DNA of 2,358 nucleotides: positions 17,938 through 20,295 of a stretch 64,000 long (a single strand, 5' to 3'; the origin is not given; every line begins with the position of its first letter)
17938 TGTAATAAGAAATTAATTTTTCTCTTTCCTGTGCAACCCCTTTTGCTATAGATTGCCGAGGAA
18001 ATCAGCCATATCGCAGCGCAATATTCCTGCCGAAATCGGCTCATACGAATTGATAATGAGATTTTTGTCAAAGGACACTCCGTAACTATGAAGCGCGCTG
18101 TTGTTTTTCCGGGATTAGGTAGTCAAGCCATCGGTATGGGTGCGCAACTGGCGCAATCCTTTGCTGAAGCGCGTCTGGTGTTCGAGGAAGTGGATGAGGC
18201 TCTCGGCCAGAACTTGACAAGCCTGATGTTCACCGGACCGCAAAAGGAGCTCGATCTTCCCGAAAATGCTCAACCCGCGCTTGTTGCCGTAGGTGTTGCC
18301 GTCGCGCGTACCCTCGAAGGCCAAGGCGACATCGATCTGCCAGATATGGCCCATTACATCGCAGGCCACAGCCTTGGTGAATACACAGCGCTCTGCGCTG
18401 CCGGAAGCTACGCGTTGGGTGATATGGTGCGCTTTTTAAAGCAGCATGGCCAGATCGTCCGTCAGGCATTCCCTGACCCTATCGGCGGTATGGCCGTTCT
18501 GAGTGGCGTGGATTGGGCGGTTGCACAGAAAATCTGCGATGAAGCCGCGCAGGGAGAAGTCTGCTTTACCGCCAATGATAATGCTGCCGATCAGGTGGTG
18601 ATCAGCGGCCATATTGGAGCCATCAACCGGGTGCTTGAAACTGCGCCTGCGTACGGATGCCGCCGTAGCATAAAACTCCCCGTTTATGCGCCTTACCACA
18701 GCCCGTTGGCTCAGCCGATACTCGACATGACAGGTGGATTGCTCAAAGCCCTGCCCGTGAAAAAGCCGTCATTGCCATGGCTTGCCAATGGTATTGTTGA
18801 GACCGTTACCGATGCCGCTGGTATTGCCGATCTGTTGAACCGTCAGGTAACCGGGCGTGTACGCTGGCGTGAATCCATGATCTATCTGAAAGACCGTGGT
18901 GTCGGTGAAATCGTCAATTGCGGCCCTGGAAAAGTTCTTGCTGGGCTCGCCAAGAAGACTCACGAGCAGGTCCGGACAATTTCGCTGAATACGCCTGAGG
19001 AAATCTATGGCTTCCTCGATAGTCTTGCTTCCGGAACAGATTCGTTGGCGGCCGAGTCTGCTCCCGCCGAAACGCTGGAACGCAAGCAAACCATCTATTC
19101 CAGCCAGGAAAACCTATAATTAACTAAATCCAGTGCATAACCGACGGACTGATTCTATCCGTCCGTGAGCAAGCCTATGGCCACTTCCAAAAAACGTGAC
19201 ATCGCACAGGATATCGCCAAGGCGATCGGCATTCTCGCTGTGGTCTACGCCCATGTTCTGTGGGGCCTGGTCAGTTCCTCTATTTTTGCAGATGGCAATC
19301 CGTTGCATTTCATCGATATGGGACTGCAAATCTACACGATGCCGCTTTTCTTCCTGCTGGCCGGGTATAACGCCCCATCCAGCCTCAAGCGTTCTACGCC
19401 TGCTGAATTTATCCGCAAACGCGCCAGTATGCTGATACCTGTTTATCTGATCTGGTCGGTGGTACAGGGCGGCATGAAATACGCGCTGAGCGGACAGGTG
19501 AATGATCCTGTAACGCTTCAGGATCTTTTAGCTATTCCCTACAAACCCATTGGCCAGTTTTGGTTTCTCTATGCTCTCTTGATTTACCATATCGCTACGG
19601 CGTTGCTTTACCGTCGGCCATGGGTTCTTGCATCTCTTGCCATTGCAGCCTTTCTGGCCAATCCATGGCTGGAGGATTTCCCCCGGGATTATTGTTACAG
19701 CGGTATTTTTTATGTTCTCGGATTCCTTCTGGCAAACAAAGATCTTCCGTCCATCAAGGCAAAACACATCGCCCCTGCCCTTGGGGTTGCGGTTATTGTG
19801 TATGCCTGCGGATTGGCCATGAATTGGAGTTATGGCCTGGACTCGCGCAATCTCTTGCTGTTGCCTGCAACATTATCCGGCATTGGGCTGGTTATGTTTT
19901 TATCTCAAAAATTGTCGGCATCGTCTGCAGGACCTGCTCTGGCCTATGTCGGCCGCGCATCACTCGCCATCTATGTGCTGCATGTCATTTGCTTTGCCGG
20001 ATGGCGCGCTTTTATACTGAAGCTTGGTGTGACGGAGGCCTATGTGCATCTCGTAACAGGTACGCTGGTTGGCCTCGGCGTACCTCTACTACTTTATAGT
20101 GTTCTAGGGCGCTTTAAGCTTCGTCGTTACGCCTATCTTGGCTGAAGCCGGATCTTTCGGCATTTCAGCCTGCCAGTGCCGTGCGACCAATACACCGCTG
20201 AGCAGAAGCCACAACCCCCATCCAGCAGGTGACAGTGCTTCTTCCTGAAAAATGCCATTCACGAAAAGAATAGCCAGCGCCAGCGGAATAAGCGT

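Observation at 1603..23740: Approximately 22 kb Wzy-dependent polysaccharide locus with an atypical accessory gene set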

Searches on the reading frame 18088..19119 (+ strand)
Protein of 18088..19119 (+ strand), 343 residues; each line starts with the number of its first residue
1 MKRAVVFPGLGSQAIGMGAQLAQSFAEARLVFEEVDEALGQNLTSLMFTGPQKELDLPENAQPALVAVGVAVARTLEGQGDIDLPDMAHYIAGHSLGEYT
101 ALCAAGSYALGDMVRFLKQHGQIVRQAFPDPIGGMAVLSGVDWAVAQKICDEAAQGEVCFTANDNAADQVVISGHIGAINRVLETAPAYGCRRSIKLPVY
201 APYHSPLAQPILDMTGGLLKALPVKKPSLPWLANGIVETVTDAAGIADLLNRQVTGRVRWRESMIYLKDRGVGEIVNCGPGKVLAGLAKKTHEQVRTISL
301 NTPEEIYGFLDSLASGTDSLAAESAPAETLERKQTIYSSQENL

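Call 4: search_protein_families(library=pfam, proteins=[window:18088-19119:+])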
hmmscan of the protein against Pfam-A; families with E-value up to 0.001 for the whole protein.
window:18088-19119:+ (343 aa): 1 family
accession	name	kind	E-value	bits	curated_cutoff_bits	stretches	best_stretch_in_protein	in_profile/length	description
PF00698.26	Acyl_transf_1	-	4.6e-23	82.6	32.7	1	6-234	3-221/319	Acyl transferase domain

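Call 7: search_protein_families(library=ncbifam, proteins=[window:18088-19119:+], max_evalue=0.01)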
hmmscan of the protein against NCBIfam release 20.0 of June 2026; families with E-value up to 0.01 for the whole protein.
window:18088-19119:+ (343 aa): 8 families
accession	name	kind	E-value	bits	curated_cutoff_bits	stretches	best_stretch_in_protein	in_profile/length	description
TIGR00128.1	fabD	equivalog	3.9e-68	230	260.9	1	1-293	1-288/290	ACP S-malonyltransferase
TIGR03131.1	malonate_mdcH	equivalog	1.1e-48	166.3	297.9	1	4-302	2-286/297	malonate decarboxylase subunit epsilon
NF045894.1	PKS_plus_SDR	equivalog_domain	1e-38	132.7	1740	1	2-297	531-821/1515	type I polyketide synthase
TIGR02813.1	omega_3_PfaA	subfamily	2.5e-21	74.2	1010.1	1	3-301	581-893/2582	polyketide-type polyunsaturated fatty acid synthase PfaA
NF037940.1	PKS_MbtD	equivalog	5e-12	44.7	1150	1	2-278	91-360/978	mycobactin polyketide synthase MbtD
NF041183.1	Pks2_ls1_myc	equivalog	3.7e-08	30.7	2400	1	6-235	536-757/2086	sulfolipid-1 biosynthesis phthioceranic/hydroxyphthioceranic acid synthase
NF037941.1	PKS_NbtC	equivalog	8.2e-08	30.6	1150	1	4-207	98-295/1027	nocobactin polyketide synthase NbtC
NF040607.1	mycolic_Pks13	equivalog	1.2e-05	23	2100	1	5-190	667-849/1680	polyketide synthase Pks13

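Call 43: search_solved_structures(query=window:18088-19119:+, max_evalue=1e-20, show_alignments=3)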
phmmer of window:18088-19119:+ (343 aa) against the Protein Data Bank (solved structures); distinct sequences matched with E-value up to 1e-20: 30.
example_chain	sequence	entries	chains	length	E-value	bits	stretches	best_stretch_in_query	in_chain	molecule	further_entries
3qat_A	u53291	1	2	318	2.4e-73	250.5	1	3-310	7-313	Malonyl CoA-acyl carrier protein transacylase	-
3h0p_A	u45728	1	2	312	1.9e-57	198.3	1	4-306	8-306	S-malonyltransferase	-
1mla_A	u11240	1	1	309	7.5e-56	193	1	4-307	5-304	MALONYL-COENZYME A ACYL CARRIER PROTEIN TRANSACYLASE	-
2g1h_A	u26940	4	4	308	7.8e-56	193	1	4-307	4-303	Malonyl CoA-acyl carrier protein transacylase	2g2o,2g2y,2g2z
3ezo_A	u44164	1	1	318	1e-55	192.6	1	1-294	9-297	Malonyl CoA-acyl carrier protein transacylase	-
6u0j_A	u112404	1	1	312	3.7e-55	190.7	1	4-307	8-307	Malonyl CoA-acyl carrier protein transacylase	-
3hjv_A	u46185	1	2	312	9.2e-54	186.2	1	2-301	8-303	Malonyl Coa-acyl carrier protein transacylase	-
3tqe_A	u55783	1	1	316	2.3e-52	181.6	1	4-307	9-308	Malonyl-CoA-[acyl-carrier-protein] transacylase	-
6smd_B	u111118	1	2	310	4.3e-52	180.7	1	4-301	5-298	Malonyl CoA-acyl carrier protein transacylase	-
3k89_A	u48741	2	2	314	7.2e-52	179.9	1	4-314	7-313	Malonyl CoA-ACP transacylase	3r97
5ypv_A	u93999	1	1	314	3.9e-47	164.4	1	2-306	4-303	Malonyl CoA-acyl carrier protein transacylase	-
3im9_A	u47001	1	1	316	1.8e-43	152.3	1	3-309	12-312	Malonyl CoA-acyl carrier protein transacylase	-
2cuy_A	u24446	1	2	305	7.1e-42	147.1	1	4-307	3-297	Malonyl CoA-[acyl carrier protein] transacylase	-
4rr5_A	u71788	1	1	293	1.6e-38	136.1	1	1-295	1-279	Malonyl CoA-acyl carrier protein transacylase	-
3ptw_A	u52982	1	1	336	3.4e-38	135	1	4-302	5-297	Malonyl CoA-acyl carrier protein transacylase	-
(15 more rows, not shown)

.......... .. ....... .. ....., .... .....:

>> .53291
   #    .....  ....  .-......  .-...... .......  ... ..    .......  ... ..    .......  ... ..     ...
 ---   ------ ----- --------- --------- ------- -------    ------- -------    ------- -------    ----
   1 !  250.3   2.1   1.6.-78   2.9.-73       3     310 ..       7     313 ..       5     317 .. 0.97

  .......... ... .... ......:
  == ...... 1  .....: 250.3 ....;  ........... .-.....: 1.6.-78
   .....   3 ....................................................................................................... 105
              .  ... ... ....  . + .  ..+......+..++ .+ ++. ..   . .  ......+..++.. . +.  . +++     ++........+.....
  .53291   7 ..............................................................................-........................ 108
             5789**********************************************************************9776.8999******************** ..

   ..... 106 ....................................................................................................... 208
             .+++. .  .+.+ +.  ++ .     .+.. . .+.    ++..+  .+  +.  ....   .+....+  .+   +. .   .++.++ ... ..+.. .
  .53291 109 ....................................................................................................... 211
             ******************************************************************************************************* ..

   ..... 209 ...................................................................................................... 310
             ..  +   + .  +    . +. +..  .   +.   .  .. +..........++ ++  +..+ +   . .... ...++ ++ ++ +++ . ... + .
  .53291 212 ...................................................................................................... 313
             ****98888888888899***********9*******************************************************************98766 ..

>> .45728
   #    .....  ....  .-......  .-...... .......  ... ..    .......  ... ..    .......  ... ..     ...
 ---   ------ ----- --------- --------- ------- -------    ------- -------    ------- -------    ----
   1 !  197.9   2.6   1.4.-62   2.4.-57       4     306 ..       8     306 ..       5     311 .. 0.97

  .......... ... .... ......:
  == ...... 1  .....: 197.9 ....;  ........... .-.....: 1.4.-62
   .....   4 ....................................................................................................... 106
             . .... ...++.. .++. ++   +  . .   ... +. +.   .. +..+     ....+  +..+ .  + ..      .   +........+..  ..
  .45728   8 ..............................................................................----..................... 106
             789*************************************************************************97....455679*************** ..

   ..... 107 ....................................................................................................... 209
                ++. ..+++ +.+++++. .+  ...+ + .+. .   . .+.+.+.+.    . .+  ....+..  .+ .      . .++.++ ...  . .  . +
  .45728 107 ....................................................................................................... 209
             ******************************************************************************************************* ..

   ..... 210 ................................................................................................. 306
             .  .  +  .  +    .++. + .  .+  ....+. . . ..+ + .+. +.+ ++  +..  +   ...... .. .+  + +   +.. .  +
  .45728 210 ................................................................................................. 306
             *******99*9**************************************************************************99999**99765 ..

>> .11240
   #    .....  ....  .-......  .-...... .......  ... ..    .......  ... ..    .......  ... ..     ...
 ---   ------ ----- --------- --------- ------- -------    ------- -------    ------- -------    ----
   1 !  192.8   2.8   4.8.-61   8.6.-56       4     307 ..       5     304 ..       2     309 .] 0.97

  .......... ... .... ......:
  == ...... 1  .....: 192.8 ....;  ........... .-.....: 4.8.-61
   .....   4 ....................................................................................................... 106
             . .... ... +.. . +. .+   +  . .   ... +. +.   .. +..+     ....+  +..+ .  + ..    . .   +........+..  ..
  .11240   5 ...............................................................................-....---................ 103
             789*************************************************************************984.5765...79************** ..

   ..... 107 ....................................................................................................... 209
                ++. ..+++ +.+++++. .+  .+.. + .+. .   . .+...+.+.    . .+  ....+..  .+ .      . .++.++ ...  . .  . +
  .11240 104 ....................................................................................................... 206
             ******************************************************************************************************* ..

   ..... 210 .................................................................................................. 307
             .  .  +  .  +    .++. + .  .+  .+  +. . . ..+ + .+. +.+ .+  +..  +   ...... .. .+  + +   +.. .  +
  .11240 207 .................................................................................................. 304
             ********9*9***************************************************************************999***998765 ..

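Call 44: find_homologous_proteins(query=window:18088-19119:+, max_evalue=1e-30)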
Query window:18088-19119:+ (343 aa): 7959 proteins with E <= 1e-30 among 8000 candidates; the best 120 are listed.
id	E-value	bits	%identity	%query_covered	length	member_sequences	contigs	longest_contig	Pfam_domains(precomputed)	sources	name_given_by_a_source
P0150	2.8e-224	761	100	100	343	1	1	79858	PF00698.27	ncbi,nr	ncbi:MAG: ACP S-malonyltransferase [Alphaproteobacteria bacterium]|nr:ACP S-malonyltransferase [Alph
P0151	5.2e-104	366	57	91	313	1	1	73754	PF00698.27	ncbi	-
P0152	4.4e-103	363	56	90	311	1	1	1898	PF00698.27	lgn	-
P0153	7.9e-103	362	55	91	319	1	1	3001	PF00698.27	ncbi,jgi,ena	jgi:[acyl-carrier-protein] S-malonyltransferase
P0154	2.3e-102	361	56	91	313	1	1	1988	PF00698.27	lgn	-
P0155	7.6e-102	359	56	91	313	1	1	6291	PF00698.27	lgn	-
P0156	1.7e-101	358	56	91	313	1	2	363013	PF00698.27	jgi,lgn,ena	jgi:[acyl-carrier-protein] S-malonyltransferase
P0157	2.7e-101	357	56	91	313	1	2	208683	PF00698.27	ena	-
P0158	3.5e-101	357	55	92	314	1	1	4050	PF00698.27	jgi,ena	-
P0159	5.2e-101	356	55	91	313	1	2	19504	PF00698.27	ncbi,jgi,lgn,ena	jgi:[acyl-carrier-protein] S-malonyltransferase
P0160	1.8e-100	355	56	91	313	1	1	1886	PF00698.27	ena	-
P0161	2.5e-100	354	56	91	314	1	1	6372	PF00698.27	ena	-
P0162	3.1e-100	354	56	91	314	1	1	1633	PF00698.27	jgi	jgi:[acyl-carrier-protein] S-malonyltransferase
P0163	4.8e-100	353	55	91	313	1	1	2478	PF00698.27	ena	-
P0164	8.3e-100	352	55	92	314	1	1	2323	PF00698.27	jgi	jgi:[acyl-carrier-protein] S-malonyltransferase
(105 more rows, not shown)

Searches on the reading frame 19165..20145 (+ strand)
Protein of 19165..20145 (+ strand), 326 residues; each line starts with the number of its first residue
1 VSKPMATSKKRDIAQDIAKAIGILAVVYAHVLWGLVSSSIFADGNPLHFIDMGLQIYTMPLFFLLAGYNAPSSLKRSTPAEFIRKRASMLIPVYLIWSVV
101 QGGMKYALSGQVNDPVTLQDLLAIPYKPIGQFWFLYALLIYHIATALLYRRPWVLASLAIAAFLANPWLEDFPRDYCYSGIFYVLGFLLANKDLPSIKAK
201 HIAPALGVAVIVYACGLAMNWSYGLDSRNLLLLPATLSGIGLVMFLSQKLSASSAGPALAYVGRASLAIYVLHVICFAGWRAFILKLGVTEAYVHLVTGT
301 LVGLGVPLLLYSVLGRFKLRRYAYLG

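Call 4: search_protein_families(library=pfam, proteins=[window:19165-20145:+])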
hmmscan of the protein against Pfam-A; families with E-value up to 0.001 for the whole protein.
window:19165-20145:+ (326 aa): 2 families
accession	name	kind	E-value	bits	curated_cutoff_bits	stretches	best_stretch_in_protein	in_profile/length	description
PF01757.29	Acyl_transf_3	-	8.3e-33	114.3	31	1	16-311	5-325/326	Acyltransferase domain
PF07786.18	HGSNAT_cat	-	4.7e-05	23.5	22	0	14-186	4-153/222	Heparan-alpha-glucosaminide N-acetyltransferase, catalytic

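Call 7: search_protein_families(library=ncbifam, proteins=[window:19165-20145:+], max_evalue=0.01)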
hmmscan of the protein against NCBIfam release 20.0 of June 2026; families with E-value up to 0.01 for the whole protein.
window:19165-20145:+ (326 aa): 2 families
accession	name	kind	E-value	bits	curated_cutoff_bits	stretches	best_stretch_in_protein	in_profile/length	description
NF042426.1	fucose_Ac_NolL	equivalog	2.2e-12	47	425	1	9-220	3-215/347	nodulation factor fucose acetyltransferase NolL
NF003014.0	PRK03854.1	equivalog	3e-08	33.2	338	2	181-322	223-368/386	glucans biosynthesis protein MdoC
